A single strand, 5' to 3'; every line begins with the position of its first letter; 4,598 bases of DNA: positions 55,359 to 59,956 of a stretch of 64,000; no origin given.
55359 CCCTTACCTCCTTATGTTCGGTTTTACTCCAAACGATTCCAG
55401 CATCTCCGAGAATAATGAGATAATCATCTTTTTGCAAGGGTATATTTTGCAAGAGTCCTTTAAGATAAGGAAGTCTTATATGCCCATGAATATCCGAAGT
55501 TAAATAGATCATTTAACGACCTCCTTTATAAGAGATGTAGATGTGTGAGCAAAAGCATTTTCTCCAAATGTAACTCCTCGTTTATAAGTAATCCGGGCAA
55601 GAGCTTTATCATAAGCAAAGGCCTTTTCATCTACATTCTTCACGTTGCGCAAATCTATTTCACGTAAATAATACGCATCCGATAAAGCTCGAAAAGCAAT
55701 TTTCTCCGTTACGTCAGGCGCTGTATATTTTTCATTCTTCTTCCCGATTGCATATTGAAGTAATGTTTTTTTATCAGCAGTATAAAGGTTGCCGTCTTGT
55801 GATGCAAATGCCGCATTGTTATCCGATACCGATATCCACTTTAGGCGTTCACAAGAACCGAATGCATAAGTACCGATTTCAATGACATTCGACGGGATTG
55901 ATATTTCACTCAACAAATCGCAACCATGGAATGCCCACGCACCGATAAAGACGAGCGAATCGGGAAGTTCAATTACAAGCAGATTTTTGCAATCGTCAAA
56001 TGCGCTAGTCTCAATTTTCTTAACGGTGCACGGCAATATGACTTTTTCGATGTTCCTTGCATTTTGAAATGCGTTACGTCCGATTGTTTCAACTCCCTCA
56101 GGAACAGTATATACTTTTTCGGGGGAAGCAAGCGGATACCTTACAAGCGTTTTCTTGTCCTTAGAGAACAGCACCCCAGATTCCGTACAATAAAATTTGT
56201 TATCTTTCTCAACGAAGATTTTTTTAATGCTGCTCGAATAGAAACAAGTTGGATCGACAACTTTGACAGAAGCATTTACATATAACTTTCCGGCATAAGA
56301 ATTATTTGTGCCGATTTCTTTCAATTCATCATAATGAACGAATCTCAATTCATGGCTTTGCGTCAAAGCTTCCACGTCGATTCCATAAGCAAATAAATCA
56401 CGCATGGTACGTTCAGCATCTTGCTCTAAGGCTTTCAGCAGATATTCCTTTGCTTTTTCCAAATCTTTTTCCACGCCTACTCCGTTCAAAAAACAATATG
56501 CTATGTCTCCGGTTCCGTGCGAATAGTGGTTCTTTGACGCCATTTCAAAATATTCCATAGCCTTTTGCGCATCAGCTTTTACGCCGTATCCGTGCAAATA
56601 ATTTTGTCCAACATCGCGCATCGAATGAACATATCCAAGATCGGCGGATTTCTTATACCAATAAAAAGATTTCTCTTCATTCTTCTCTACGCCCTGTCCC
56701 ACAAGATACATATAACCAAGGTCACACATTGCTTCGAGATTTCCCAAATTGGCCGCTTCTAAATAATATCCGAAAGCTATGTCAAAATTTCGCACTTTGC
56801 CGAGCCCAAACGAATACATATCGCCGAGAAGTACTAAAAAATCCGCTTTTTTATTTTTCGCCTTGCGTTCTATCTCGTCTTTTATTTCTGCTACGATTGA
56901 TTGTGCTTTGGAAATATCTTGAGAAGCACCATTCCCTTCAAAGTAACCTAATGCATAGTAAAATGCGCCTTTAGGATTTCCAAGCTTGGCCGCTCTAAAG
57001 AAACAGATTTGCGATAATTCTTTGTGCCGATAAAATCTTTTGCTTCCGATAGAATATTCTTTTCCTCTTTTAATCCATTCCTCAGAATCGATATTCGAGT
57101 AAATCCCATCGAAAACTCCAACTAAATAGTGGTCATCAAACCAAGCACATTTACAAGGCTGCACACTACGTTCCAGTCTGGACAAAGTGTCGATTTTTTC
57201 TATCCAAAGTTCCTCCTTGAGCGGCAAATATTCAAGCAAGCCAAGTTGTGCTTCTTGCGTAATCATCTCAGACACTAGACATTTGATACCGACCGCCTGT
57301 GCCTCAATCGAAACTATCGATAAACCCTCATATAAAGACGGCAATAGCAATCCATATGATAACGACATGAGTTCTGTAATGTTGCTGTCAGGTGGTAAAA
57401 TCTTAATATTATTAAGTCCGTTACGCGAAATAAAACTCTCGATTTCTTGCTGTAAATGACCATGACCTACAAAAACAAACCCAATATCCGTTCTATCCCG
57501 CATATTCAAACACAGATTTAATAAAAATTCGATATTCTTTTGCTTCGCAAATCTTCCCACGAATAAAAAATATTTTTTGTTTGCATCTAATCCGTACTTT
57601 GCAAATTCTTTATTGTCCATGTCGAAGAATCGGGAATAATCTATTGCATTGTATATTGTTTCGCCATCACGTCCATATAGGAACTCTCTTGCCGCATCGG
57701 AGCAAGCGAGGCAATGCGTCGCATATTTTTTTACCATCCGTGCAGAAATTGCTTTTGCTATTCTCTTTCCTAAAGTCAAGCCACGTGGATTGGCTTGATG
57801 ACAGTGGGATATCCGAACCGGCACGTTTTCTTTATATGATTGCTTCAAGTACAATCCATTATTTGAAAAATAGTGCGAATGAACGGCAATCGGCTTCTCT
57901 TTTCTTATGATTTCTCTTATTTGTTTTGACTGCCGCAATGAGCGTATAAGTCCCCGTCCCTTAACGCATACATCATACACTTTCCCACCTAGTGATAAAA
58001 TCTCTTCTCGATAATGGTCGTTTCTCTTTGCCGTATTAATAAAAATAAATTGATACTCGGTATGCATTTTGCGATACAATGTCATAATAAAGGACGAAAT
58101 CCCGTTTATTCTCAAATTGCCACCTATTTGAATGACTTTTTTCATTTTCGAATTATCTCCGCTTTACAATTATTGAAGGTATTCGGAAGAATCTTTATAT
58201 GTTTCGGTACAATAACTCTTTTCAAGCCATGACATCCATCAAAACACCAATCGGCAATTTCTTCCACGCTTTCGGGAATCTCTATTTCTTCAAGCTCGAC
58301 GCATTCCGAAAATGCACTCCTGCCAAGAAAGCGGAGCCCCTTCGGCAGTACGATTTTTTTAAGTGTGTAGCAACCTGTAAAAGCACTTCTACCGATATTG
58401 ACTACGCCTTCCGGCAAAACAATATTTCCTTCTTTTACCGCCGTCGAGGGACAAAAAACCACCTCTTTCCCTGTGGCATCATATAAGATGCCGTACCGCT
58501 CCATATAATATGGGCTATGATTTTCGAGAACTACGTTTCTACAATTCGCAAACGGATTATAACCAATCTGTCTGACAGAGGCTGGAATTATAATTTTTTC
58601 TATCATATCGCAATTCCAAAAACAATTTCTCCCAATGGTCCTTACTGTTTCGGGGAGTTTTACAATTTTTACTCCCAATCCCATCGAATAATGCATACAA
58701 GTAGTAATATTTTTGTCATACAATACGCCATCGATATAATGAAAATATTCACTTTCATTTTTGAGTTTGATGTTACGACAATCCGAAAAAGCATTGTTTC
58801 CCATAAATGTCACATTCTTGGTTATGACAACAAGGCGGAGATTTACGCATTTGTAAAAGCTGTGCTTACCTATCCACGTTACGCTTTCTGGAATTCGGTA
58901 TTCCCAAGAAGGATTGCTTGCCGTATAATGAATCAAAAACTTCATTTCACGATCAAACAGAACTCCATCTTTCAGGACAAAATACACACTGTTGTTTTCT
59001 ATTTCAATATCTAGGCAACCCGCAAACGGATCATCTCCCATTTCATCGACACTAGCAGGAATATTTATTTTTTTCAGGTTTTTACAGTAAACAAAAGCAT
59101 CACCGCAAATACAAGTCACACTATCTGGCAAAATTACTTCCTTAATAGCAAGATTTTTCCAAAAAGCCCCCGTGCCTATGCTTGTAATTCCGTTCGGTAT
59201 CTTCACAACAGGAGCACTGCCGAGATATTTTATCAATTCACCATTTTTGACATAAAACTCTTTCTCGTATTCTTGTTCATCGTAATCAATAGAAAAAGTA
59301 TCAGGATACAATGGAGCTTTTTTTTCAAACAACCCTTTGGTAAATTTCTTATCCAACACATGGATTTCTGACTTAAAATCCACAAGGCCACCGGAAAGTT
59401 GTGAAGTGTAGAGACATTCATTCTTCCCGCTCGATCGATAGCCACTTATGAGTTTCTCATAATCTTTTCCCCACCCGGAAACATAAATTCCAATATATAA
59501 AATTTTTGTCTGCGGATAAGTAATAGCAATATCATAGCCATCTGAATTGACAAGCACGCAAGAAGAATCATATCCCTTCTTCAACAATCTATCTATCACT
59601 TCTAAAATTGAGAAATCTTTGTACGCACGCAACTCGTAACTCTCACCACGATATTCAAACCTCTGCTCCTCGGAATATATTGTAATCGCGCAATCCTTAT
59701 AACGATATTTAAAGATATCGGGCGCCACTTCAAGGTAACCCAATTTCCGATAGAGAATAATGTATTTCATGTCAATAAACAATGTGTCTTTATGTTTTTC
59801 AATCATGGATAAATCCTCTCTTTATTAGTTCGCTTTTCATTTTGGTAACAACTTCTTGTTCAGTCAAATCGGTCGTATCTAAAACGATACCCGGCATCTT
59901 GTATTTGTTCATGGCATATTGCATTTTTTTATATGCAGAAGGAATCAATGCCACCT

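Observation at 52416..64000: Compositionally distinct block: eight translationally coupled genes joining an anaerobic-RNR/nucleotide module to three cytoplasmic LRR proteins, a phosphoesterase and a glycosyltransferase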

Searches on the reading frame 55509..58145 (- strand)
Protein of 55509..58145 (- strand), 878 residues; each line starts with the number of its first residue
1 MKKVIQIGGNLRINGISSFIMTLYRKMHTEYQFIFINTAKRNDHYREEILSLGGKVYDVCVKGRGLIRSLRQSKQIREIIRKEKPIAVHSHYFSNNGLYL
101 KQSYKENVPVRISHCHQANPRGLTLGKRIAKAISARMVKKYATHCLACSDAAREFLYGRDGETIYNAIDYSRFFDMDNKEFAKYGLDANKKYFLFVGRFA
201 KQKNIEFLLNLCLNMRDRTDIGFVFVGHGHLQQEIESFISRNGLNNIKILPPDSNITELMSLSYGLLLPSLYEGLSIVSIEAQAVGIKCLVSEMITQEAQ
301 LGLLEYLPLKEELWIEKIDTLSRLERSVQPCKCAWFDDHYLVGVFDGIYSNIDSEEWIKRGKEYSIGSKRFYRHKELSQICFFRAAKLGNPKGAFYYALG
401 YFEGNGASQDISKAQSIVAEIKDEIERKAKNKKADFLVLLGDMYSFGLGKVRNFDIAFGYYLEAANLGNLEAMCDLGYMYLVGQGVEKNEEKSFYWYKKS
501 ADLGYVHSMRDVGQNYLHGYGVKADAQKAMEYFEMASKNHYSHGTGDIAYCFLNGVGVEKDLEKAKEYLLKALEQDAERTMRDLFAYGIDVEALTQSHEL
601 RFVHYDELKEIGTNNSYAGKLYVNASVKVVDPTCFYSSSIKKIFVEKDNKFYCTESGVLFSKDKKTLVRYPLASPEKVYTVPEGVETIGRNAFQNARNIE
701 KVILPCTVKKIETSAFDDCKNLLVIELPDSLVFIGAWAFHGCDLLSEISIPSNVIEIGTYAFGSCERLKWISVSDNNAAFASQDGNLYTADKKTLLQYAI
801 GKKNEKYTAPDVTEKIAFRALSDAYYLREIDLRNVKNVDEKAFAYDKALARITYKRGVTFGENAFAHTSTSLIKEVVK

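Call 3: search_protein_families(library=pfam, proteins=[window:55509-58145:-], max_evalue=0.01)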
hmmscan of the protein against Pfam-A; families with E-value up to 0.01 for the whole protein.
window:55509-58145:- (878 aa): 8 families
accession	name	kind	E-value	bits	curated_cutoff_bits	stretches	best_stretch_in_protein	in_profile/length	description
PF08238.18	Sel1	-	1.3e-34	117.8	30.7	4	471-505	2-36/36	Sel1 repeat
PF13306.12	LRR_5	-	3.9e-30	104.8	27.7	1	681-777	18-112/127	BspA type Leucine rich repeat region (6 copies)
PF00534.26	Glycos_transf_1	-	1.9e-16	60.6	26.4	1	178-293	3-123/172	Glycosyl transferases group 1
PF13692.12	Glyco_trans_1_4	-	2.3e-13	51.1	27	1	191-294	2-108/142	Glycosyl transferases group 1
PF13439.12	Glyco_transf_4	-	1.2e-10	42.2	28.5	1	13-172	1-170/170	Glycosyltransferase Family 4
PF13579.12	Glyco_trans_4_4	-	0.0011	19.8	29.7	1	38-156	26-142/158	Glycosyl transferase 4-like domain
PF13855.12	LRR_8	-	0.0031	17.7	27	0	708-754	13-60/61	Leucine rich repeat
PF13477.12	Glyco_trans_4_2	-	0.0066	17.1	23.4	0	41-100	33-90/139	Glycosyl transferase 4-like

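Call 4: search_protein_families(library=padloc, proteins=[window:55509-58145:-], max_evalue=0.01)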
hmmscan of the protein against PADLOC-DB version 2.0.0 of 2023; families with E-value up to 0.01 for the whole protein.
window:55509-58145:- (878 aa): 0 families

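Call 10: search_protein_families(library=ncbifam, proteins=[window:55509-58145:-], max_evalue=0.001)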
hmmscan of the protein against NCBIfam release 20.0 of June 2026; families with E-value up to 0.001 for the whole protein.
window:55509-58145:- (878 aa): 17 families
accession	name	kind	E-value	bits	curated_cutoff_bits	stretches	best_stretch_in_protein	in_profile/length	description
NF047961.1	adhesin_HupY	equivalog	1.4e-12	46.5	1250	1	679-772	191-282/978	leucine-rich repeat adhesin HupY/LrrG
TIGR03088.1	stp2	hypoth_equivalog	3.2e-12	46.2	409.05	1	15-289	15-299/374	TIGR03088 family PEP-CTERM/XrtA system glycosyltransferase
NF050063.1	ProtGlycPglJ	equivalog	1.5e-11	44.2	500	1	162-290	171-293/363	N-acetylgalactosamine-N,N'-diacetylbacillosaminyl-diphospho-undecaprenol 4-alpha-N-acetylgalactosaminyltransferase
TIGR03999.1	thiol_BshA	equivalog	4.1e-11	42.4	273.7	1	152-293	160-303/375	N-acetyl-alpha-D-glucosaminyl L-malate synthase BshA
TIGR02149.1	glgA_Coryne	subfamily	5.5e-11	42.2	302.4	1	162-293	172-314/391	glycogen synthase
NF047684.1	TeichurnBiosyTuaC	equivalog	1.3e-09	37.5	550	1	157-292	183-319/391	teichuronic acid biosynthesis protein TuaC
NF007640.0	PRK10307.1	subfamily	1e-08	34.6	276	1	164-263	199-303/411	WcaI family glycosyltransferase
NF047621.1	FlgprotMotXVib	equivalog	2.3e-08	33.7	330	2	477-579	79-181/211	flagellar protein MotX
NF038194.1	AlgK_TPR_lipo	equivalog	1.2e-05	24.2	700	0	400-494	307-393/448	alginate biosynthesis TPR repeat lipoprotein AlgK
NF045861.1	glide_Gli349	exception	1.7e-05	21.6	1750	1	685-743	2688-2745/3169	gliding machinery surface structure protein Gli349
NF033786.1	phenyl_MerG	equivalog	2.3e-05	24.5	350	1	415-537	46-177/217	phenylmercury resistance protein MerG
NF038295.1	EPS_HpsP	equivalog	4e-05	22.8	550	0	178-296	195-321/388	hormogonium polysaccharide biosynthesis glycosyltransferase HpsP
NF007396.0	PRK09922.1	equivalog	4.9e-05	22.4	385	1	188-294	180-291/361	lipopolysaccharide 1,6-galactosyltransferase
TIGR04007.1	wcaI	equivalog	0.00012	20.9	800.45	1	182-253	223-293/407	colanic acid biosynthesis glycosyltransferase WcaI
NF053513.1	Gtran_IagA_BgsA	equivalog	0.00015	20.9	460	1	160-294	128-267/333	LTA glycolipid anchor biosynthesis glycosyltransferase, IagA/BgsA family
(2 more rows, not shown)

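Call 27: search_protein_families(library=phrogs, proteins=[window:55509-58145:-], max_evalue=0.001)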
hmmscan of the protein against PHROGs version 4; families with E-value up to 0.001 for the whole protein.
window:55509-58145:- (878 aa): 4 families
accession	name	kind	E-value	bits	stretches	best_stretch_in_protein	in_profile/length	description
phrog_8741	-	unknown function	3.2e-30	106.6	1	437-547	149-259/380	-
phrog_35892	-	unknown function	2.6e-15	56.2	1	677-778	557-658/1181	-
phrog_18805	-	unknown function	5.6e-14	52.8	1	680-774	262-362/457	-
phrog_2170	-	moron, auxiliary metabolic gene and host takeover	7.6e-05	22.9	1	163-300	154-292/374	glycosyltransferase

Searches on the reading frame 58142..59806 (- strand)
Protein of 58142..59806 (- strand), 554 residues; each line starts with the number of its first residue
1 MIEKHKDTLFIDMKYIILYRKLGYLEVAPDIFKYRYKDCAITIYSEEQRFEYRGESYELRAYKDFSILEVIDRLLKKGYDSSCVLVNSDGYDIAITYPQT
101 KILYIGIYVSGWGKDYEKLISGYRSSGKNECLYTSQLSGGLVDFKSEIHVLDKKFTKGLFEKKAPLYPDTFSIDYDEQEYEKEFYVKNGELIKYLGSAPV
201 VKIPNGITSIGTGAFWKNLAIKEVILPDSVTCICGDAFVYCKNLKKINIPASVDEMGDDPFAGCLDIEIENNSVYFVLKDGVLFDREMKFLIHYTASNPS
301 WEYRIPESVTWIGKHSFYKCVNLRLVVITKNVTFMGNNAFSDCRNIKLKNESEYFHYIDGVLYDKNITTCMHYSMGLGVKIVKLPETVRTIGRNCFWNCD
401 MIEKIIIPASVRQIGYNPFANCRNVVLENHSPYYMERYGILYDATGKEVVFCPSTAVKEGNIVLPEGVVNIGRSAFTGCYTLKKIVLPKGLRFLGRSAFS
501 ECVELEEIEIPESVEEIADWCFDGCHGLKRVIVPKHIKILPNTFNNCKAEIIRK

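Call 3: search_protein_families(library=pfam, proteins=[window:58142-59806:-], max_evalue=0.01)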
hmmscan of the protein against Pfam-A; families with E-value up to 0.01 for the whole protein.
window:58142-59806:- (554 aa): 2 families
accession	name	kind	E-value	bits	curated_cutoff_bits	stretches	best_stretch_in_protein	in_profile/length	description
PF13306.12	LRR_5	-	4.3e-58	195.2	27.7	3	461-550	15-104/127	BspA type Leucine rich repeat region (6 copies)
PF13855.12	LRR_8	-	0.0027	17.9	27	0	312-346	16-51/61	Leucine rich repeat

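Call 4: search_protein_families(library=padloc, proteins=[window:58142-59806:-], max_evalue=0.01)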
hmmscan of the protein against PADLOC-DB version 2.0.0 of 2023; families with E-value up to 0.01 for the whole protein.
window:58142-59806:- (554 aa): 0 families

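Call 10: search_protein_families(library=ncbifam, proteins=[window:58142-59806:-], max_evalue=0.001)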
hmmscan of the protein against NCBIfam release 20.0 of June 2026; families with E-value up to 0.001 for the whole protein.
window:58142-59806:- (554 aa): 1 family
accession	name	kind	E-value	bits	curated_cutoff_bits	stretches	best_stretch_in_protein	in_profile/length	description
NF047961.1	adhesin_HupY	equivalog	2.8e-26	91.9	1250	2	200-261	190-250/978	leucine-rich repeat adhesin HupY/LrrG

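Call 27: search_protein_families(library=phrogs, proteins=[window:58142-59806:-], max_evalue=0.001)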
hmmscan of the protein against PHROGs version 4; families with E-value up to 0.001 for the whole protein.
window:58142-59806:- (554 aa): 2 families
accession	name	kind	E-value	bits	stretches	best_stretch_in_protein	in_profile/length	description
phrog_35892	-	unknown function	1.2e-37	130.2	3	201-346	559-694/1181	-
phrog_18805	-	unknown function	3.1e-33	116.3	4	439-548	238-354/457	-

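Call 53: search_dna_similar(query=window:58142-59806:-, collection=phages, mode=protein, max_rows=12)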
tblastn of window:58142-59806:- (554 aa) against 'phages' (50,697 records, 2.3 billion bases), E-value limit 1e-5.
Records with a match: 19; places in all: 34; records where one place covers at least 80% of the query: 1.
Best place of each record, by identity: <60% 19.
By first word of the organism name: Bacteriophage 15; phage 1; Caudoviricetes 1; Lachnospiraceae 1; Oscillospirales 1.
By host as written in the record: - 16; Bos mutus 1; Lachnospiraceae 1; Oscillospirales 1.
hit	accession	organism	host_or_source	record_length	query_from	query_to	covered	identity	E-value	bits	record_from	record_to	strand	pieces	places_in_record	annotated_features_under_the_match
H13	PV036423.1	phage NatCom_17901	human feces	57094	12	551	97%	34.4%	3e-91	312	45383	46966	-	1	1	hypothetical protein (x2)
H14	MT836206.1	Bacteriophage sp.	human fecal samples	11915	206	549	62%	29.1%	2e-19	99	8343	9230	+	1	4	record has no annotation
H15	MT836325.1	Bacteriophage sp.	human fecal samples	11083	202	547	62%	27.5%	9e-23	108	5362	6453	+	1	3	record has no annotation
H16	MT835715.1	Bacteriophage sp.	human fecal samples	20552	179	547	67%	25.8%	3e-16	89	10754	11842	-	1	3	record has no annotation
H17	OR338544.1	Caudoviricetes sp.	Bos mutus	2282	201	538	61%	28.1%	2e-23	110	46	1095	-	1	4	hypothetical protein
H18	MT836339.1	Bacteriophage sp.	human fecal samples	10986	184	549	66%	25.2%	2e-13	142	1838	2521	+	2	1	record has no annotation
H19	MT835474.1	Bacteriophage sp.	human fecal samples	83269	177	547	67%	24.5%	6e-7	59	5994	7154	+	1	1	record has no annotation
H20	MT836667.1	Bacteriophage sp.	human fecal samples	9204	191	542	64%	25.1%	5e-10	69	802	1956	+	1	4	record has no annotation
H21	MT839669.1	Bacteriophage sp.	human fecal samples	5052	148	427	51%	29.3%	1e-9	125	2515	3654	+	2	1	record has no annotation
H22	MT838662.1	Bacteriophage sp.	human fecal samples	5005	201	497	47%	30.5%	2e-7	119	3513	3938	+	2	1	record has no annotation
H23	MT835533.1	Bacteriophage sp.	human fecal samples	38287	194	425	42%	31.6%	6e-11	132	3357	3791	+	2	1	record has no annotation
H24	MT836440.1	Bacteriophage sp.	human fecal samples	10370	200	499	54%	24.2%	3e-10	69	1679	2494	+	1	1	record has no annotation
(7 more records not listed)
